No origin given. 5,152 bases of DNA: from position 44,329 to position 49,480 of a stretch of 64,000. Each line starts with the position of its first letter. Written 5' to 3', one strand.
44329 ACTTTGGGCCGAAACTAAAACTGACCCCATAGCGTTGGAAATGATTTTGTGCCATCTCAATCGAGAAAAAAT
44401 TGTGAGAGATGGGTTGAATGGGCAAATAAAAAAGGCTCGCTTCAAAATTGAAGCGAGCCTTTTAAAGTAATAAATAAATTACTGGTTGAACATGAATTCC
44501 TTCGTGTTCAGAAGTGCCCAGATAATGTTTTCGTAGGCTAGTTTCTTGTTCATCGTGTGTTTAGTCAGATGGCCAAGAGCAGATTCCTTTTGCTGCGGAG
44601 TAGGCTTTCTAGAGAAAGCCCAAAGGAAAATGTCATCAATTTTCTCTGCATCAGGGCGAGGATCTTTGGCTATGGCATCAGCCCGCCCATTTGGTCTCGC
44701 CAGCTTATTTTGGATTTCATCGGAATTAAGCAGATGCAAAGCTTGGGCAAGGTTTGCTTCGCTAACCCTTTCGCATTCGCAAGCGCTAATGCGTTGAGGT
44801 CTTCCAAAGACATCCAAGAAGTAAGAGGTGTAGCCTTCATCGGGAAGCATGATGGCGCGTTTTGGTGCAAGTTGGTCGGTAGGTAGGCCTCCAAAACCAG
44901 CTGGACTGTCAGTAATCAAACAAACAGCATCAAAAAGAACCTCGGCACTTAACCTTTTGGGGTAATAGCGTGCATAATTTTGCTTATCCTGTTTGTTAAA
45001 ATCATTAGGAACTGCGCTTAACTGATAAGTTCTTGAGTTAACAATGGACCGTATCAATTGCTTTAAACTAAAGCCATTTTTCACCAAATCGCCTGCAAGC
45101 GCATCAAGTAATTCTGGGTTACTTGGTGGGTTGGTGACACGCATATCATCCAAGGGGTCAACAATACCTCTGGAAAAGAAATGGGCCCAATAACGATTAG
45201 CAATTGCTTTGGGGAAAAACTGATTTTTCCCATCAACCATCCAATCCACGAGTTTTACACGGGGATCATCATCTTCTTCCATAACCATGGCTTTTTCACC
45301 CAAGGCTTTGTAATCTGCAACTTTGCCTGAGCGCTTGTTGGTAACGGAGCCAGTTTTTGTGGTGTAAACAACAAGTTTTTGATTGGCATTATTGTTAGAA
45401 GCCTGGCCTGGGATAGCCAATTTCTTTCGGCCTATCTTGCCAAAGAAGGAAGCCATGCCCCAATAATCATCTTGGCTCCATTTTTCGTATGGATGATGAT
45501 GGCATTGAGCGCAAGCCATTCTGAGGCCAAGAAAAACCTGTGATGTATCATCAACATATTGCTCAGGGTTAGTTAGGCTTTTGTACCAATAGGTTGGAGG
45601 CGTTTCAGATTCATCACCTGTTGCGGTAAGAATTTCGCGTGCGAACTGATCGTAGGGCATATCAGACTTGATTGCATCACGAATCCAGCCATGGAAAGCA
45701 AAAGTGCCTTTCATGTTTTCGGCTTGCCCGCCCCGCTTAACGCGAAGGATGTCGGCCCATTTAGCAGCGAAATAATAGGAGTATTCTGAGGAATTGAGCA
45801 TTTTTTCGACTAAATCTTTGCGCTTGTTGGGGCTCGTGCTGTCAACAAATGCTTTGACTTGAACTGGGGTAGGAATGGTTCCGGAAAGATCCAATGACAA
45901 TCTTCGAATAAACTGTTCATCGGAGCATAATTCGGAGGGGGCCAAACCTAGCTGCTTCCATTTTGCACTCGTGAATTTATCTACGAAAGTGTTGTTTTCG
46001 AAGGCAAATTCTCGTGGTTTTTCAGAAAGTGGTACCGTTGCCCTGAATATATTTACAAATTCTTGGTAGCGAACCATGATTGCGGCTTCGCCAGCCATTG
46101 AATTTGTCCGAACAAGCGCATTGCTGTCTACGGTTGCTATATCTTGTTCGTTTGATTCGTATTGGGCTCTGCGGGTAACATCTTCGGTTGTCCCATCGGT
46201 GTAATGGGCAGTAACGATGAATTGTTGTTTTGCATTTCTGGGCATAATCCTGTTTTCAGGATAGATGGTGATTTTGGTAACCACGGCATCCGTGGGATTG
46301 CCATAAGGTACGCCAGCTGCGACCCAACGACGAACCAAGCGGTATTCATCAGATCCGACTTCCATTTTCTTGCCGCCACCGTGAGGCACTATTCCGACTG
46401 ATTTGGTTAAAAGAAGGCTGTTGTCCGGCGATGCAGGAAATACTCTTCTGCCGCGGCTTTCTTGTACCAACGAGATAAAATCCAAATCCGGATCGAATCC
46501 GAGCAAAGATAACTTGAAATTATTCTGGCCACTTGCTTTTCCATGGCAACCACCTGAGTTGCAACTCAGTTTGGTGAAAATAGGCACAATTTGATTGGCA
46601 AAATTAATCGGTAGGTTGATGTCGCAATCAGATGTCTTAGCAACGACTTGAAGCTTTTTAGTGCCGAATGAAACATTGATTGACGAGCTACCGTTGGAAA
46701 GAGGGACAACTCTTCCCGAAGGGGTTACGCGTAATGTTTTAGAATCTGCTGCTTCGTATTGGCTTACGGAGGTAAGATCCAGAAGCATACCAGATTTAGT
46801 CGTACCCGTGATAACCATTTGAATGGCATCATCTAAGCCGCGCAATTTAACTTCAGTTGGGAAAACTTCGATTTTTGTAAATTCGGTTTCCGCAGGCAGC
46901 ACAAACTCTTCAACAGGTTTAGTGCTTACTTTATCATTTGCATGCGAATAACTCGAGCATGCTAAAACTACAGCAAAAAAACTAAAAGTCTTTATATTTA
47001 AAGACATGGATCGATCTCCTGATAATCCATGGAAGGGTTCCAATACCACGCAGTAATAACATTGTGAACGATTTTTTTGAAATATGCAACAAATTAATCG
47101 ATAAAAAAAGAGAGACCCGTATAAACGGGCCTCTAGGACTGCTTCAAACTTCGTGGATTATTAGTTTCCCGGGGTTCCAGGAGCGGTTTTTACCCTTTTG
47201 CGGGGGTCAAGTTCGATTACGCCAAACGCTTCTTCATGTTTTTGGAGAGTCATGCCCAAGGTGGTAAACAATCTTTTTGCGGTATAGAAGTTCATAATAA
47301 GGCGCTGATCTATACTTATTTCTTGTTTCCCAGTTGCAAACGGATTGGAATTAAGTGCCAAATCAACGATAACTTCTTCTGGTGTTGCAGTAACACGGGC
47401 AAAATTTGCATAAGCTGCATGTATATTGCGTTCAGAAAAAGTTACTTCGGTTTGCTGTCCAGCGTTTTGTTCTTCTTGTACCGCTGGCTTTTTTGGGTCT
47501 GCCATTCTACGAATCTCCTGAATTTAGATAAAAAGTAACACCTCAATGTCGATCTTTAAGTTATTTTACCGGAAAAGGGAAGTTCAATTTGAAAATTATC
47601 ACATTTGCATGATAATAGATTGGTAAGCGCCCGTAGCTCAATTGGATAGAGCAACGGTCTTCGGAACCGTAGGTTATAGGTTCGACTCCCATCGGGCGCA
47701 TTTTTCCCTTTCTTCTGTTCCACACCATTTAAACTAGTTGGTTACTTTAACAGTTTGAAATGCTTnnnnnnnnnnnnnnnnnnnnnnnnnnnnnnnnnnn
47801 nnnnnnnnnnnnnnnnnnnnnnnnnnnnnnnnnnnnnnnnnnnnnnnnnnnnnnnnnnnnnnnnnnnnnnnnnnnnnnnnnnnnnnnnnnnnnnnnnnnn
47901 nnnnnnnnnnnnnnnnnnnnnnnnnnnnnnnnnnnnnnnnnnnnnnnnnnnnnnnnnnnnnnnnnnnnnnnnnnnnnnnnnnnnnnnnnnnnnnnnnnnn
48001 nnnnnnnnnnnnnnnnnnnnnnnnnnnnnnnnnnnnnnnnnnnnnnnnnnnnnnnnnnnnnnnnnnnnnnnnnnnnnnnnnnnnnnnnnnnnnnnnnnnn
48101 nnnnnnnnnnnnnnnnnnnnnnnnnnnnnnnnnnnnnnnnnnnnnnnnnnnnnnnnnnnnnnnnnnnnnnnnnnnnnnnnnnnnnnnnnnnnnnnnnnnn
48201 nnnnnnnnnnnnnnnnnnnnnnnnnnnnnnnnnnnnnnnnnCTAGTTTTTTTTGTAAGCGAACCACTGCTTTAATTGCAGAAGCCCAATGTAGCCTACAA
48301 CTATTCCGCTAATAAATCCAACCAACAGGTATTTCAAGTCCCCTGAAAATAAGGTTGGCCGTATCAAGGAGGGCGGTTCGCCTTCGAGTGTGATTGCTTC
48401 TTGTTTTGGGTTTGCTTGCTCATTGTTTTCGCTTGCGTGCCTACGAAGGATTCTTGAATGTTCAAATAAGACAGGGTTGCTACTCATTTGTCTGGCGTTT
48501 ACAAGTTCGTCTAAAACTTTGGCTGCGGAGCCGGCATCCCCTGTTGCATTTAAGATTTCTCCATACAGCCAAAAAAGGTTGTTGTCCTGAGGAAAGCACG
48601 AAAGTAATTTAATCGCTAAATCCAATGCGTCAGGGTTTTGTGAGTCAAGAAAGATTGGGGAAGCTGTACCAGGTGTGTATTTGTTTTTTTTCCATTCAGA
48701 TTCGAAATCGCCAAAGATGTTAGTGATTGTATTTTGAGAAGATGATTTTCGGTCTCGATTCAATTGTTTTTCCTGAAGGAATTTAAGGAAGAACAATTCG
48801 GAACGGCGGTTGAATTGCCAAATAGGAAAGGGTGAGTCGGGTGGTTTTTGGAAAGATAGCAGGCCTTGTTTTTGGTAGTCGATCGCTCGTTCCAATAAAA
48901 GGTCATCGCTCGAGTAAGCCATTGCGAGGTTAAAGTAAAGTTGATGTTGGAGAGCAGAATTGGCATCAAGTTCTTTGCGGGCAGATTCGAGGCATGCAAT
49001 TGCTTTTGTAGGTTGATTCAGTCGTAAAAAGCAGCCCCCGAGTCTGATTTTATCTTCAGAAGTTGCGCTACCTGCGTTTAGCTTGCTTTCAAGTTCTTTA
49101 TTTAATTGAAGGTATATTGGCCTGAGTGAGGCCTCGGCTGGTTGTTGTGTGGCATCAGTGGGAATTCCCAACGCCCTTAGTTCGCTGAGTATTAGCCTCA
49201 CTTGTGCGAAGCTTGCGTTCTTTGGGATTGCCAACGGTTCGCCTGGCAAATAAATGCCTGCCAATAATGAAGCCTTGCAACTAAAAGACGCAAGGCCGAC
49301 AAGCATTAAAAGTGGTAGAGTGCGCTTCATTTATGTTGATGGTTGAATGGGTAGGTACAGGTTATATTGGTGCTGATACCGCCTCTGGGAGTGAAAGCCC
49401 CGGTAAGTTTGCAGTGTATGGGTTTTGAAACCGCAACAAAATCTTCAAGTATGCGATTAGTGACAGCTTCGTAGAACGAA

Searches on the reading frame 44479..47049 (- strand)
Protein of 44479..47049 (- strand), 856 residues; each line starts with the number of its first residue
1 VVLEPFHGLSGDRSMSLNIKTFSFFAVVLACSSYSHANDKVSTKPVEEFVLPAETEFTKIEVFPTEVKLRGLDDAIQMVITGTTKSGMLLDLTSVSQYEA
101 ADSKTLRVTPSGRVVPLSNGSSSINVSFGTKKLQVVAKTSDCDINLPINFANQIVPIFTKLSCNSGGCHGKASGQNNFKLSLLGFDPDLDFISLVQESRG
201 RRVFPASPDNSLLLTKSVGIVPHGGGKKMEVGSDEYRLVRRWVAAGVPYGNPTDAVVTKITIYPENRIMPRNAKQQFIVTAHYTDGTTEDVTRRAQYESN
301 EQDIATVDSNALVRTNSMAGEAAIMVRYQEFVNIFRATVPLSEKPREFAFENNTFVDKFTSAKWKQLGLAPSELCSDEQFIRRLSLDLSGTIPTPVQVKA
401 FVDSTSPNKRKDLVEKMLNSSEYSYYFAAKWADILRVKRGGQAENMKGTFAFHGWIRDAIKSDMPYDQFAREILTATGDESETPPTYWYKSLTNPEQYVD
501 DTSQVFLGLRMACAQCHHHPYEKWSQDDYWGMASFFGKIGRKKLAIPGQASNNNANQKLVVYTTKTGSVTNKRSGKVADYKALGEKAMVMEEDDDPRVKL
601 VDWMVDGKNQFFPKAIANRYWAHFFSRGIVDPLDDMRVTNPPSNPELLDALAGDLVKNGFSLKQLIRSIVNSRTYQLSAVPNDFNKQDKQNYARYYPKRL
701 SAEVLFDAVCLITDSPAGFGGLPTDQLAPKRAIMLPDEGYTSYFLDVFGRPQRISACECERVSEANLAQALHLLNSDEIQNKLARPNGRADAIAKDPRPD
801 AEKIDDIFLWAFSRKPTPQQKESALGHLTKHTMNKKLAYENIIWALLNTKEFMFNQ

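Call 27: search_protein_families(library=pfam, proteins=[window:44479-47049:-], max_evalue=0.001)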
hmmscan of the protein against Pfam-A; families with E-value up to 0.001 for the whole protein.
window:44479-47049:- (856 aa): 3 families
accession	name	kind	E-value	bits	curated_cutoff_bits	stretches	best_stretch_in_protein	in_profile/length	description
PF07583.16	PSCyt2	-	2.2e-51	175.2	29.8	1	356-539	2-207/209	Protein of unknown function (DUF1549)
PF07587.16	PSD1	-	4.1e-45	154.5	28.5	1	597-825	2-241/244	Protein of unknown function (DUF1553)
PF02368.24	Big_2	-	7e-05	23.1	22.8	1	257-325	2-65/79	Bacterial Ig-like domain (group 2)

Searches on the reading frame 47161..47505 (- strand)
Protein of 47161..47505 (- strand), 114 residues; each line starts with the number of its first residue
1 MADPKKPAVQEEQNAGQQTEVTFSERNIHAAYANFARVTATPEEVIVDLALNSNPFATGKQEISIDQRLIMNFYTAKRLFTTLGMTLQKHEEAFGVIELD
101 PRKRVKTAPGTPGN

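Call 27: search_protein_families(library=pfam, proteins=[window:47161-47505:-], max_evalue=0.001)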
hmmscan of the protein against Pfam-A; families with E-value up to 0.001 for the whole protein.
window:47161-47505:- (114 aa): 1 family
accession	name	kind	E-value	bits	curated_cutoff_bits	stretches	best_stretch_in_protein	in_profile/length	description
PF11950.13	DUF3467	-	1.9e-17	63.5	25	1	10-98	10-91/92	Protein of unknown function (DUF3467)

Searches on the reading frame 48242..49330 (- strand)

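Call 27: search_protein_families(library=pfam, proteins=[window:48242-49330:-], max_evalue=0.001)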
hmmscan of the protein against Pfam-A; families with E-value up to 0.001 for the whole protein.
window:48242-49330:- (362 aa): 3 families
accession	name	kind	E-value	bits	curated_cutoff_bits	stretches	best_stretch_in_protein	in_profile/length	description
PF14559.12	TPR_19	-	0.00022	21.9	25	0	232-281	7-56/68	Tetratricopeptide repeat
PF13428.12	TPR_14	-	0.0004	21.2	23.5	0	252-278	3-29/44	Tetratricopeptide repeat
PF13432.12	TPR_16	-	0.00067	20.5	32.7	0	231-277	12-58/65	Tetratricopeptide repeat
